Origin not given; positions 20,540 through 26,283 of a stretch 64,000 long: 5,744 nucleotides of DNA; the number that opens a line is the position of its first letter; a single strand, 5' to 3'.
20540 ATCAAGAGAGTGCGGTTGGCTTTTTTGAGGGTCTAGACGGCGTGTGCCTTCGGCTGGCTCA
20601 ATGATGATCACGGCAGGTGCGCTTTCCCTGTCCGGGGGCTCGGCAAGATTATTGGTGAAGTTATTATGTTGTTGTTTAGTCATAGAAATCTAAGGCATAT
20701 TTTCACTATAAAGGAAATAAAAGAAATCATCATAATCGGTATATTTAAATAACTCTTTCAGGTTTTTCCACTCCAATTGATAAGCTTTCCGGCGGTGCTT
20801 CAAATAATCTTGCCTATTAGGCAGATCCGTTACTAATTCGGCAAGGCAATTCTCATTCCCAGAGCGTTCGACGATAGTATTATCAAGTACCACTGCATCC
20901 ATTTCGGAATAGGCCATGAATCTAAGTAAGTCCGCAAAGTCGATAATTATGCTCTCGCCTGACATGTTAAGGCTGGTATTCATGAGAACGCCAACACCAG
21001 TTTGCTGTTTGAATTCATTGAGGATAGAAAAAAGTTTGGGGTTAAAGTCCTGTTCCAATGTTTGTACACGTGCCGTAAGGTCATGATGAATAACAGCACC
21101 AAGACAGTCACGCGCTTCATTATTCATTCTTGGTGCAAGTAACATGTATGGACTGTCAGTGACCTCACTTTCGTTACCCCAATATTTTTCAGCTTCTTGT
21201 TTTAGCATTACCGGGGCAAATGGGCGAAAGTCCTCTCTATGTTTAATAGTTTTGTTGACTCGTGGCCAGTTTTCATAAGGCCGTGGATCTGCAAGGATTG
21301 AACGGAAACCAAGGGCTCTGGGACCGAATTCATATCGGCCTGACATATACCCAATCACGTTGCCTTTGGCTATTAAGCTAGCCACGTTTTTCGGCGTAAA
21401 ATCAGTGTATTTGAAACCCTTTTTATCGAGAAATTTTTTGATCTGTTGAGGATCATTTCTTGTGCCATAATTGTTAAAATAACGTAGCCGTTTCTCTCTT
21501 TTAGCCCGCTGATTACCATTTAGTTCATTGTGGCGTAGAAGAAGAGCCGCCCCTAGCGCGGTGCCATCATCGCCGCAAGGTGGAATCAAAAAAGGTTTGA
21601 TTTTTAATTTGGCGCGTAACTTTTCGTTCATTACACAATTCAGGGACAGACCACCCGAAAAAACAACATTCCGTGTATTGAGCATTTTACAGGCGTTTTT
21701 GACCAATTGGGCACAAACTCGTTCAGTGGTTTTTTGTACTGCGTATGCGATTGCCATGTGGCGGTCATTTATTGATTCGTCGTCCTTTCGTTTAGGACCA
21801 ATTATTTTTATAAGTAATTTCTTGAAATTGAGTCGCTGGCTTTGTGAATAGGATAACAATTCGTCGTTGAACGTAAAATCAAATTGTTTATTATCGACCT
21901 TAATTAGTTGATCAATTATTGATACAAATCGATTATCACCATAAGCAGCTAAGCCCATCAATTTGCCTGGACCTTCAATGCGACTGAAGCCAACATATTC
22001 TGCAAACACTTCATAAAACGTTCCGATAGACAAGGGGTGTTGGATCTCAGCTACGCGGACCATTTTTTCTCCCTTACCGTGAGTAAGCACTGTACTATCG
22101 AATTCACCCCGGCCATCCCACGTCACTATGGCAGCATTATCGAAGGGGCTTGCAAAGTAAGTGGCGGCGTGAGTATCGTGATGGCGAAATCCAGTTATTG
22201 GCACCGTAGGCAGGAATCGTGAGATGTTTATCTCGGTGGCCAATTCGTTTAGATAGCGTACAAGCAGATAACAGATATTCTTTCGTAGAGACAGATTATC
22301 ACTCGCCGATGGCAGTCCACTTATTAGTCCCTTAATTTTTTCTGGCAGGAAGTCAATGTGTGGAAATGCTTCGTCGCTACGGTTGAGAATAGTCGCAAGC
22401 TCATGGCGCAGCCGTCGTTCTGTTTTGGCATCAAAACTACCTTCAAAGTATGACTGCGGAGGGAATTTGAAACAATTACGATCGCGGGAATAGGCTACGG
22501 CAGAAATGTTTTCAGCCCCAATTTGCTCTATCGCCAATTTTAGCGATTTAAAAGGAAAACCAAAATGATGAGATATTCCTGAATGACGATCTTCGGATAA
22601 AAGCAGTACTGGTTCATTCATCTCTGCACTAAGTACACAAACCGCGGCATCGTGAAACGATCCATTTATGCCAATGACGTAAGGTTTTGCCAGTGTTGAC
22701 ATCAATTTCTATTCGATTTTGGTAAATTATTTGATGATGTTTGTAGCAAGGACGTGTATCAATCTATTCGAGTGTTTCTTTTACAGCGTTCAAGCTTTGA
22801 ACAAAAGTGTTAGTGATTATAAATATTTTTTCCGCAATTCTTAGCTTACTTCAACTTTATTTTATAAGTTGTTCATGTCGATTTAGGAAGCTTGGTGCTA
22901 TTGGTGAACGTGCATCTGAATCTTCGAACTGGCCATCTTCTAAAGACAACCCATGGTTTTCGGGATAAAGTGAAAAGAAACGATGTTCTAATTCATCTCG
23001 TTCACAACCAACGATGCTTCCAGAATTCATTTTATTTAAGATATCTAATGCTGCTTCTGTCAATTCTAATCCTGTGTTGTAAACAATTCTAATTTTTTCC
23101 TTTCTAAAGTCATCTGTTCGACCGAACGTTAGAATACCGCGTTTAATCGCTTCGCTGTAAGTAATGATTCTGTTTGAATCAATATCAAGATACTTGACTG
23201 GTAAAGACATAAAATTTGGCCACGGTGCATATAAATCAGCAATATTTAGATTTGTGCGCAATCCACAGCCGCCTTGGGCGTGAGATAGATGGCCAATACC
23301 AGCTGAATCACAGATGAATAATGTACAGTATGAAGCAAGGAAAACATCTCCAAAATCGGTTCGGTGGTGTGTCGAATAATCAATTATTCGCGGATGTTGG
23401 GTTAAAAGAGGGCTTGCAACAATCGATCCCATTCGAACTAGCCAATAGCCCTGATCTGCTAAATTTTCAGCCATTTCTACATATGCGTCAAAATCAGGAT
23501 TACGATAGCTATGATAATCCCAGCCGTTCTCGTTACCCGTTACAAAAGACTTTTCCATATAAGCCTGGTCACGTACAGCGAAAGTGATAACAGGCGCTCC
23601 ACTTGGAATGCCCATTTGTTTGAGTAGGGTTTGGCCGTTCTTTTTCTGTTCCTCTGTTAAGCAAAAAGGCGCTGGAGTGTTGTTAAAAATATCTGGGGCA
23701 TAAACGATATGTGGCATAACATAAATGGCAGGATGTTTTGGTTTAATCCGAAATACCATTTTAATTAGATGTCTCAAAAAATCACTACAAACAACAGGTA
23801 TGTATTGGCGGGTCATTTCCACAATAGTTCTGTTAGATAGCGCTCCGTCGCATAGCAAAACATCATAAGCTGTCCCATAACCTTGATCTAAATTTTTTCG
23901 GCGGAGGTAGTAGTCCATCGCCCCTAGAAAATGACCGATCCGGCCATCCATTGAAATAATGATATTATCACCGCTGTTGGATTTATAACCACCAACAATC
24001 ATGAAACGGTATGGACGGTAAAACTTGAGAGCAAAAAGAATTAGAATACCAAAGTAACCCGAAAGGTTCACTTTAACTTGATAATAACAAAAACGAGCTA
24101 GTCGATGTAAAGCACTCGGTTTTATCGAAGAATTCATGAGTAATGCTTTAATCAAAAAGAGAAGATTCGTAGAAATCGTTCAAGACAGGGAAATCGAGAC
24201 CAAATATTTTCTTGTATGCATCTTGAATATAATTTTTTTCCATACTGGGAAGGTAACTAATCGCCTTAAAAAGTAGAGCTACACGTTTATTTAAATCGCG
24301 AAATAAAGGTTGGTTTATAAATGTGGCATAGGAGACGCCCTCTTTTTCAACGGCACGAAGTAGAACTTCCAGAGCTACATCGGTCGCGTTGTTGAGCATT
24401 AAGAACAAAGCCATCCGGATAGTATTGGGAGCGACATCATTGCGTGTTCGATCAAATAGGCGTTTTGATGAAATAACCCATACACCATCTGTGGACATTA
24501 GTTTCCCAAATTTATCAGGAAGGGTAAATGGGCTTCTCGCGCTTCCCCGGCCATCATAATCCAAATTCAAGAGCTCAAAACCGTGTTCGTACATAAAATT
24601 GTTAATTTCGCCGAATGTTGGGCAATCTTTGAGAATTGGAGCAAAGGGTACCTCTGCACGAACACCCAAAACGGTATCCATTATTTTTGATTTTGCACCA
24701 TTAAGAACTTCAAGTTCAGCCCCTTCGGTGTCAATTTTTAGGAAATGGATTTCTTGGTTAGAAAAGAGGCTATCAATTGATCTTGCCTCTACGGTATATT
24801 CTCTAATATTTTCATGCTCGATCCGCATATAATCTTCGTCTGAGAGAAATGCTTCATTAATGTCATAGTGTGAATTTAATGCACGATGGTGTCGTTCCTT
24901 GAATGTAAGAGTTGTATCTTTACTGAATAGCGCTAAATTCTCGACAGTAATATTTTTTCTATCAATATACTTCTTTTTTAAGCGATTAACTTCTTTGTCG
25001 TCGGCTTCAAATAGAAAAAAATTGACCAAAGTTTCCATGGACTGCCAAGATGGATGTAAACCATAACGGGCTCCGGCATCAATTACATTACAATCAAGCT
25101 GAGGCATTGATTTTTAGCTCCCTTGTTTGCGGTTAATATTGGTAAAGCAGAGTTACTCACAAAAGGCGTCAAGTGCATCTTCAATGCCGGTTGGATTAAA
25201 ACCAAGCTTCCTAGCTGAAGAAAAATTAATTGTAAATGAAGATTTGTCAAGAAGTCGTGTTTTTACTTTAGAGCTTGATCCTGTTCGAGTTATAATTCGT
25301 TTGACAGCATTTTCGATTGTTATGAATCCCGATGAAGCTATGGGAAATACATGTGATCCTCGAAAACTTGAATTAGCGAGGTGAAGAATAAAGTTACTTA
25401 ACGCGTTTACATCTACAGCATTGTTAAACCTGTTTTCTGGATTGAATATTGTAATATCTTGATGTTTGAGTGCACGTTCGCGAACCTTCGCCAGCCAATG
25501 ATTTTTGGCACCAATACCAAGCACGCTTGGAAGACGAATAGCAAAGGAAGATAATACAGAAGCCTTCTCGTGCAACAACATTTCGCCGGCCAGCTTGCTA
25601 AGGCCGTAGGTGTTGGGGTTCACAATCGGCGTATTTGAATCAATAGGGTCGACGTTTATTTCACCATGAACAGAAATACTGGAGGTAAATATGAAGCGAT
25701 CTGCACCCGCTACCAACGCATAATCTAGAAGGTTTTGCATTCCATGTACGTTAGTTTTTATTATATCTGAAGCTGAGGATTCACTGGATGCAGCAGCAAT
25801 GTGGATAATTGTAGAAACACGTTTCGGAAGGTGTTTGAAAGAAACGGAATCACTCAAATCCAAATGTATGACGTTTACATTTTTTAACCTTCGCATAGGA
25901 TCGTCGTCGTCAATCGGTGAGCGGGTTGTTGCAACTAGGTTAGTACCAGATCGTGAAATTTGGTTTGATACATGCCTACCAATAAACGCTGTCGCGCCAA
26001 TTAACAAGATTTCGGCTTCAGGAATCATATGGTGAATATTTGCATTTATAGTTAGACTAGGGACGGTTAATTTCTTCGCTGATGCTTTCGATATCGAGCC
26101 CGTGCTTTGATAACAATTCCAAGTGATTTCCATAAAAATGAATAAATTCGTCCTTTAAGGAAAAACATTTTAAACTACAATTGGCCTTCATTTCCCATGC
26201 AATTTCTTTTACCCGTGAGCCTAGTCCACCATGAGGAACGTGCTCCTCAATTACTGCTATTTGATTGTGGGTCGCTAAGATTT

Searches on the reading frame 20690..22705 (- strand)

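Call 39: search_protein_families(library=pfam, proteins=[window:20690-22705:-], max_evalue=0.00001)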
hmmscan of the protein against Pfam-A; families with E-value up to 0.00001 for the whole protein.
window:20690-22705:- (671 aa): 3 families
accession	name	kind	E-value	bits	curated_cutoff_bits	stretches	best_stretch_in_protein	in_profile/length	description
PF16861.10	Carbam_trans_C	-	1.3e-57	194.5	27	1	442-614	1-170/170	Carbamoyltransferase C-terminus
PF02543.21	Carbam_trans_N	-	2.6e-35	122.9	24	1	11-388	3-346/346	Carbamoyltransferase N-terminus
PF22521.2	HypF_C_2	-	2.8e-06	27.7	27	1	275-385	136-240/241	Carbamoyltransferase, Kae1-like Domain, second subdomain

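Call 73: search_protein_families(library=ncbifam, proteins=[window:20690-22705:-], max_evalue=1e-8)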
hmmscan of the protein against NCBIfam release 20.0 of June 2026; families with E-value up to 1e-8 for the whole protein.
window:20690-22705:- (671 aa): 1 family
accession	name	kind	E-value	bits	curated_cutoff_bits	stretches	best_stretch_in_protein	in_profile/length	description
NF041651.1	nodul_NodU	equivalog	1.6e-33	116.3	1000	1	321-591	279-534/556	nodulation protein NodU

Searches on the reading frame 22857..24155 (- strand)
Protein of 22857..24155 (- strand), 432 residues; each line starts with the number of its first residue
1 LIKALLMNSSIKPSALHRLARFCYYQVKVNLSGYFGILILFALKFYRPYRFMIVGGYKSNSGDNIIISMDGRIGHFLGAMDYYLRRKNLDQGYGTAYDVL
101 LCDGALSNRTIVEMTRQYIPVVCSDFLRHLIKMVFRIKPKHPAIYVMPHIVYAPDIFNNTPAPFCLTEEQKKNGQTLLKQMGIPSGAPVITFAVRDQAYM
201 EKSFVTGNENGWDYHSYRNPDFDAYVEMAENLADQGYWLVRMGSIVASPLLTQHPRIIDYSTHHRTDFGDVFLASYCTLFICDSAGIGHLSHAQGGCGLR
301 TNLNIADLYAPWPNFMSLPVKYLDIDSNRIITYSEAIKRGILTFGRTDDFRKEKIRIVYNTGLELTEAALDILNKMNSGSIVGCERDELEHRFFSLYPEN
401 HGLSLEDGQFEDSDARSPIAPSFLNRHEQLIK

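Call 6: search_protein_families(library=pfam, proteins=[window:22857-24155:-])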
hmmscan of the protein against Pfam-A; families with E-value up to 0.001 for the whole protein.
window:22857-24155:- (432 aa): 0 families

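Call 7: search_protein_families(library=ncbifam, proteins=[window:22857-24155:-])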
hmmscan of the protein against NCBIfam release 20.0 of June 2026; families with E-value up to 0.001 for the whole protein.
window:22857-24155:- (432 aa): 1 family
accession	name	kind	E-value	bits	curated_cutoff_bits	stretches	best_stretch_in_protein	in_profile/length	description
TIGR04372.1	glycosyl_04372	domain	5.3e-40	137.1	45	1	188-396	2-206/207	TIGR04372 family glycosyltransferase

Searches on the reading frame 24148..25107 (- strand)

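Call 39: search_protein_families(library=pfam, proteins=[window:24148-25107:-], max_evalue=0.00001)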
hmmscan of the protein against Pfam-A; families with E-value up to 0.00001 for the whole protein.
window:24148-25107:- (319 aa): 1 family
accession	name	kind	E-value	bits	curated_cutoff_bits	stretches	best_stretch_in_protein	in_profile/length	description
PF05050.19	Methyltransf_21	-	1.6e-16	61.3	22.7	1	31-179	27-173/173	Methyltransferase FkbM domain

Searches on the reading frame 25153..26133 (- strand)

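Call 39: search_protein_families(library=pfam, proteins=[window:25153-26133:-], max_evalue=0.00001)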
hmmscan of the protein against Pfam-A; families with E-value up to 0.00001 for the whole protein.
window:25153-26133:- (326 aa): 8 families
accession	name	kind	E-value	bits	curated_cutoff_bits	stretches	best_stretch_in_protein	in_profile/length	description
PF01370.27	Epimerase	-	1.4e-26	93.8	20.9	1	42-249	1-221/240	NAD dependent epimerase/dehydratase family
PF16363.11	GDP_Man_Dehyd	-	4.6e-14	53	27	1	43-188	1-165/332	GDP-mannose 4,6 dehydratase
PF04321.23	RmlD_sub_bind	-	1.5e-13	50.9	27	1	41-287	2-234/287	RmlD substrate binding domain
PF07993.18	NAD_binding_4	-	1.4e-12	47.7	20.1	1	91-212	75-214/258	Male sterility protein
PF01073.25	3Beta_HSD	-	1.7e-12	47.4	22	1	44-240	2-216/280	3-beta hydroxysteroid dehydrogenase/isomerase family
PF13460.12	NAD_binding_10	-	3.5e-09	37.2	27.2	1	46-162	1-108/184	NAD(P)H-binding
PF05368.20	NmrA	-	1e-06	29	27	1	40-160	3-115/298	NmrA-like family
PF02719.21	Polysacc_synt_2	-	5.6e-06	26.2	20.2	0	82-194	51-156/293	Polysaccharide biosynthesis protein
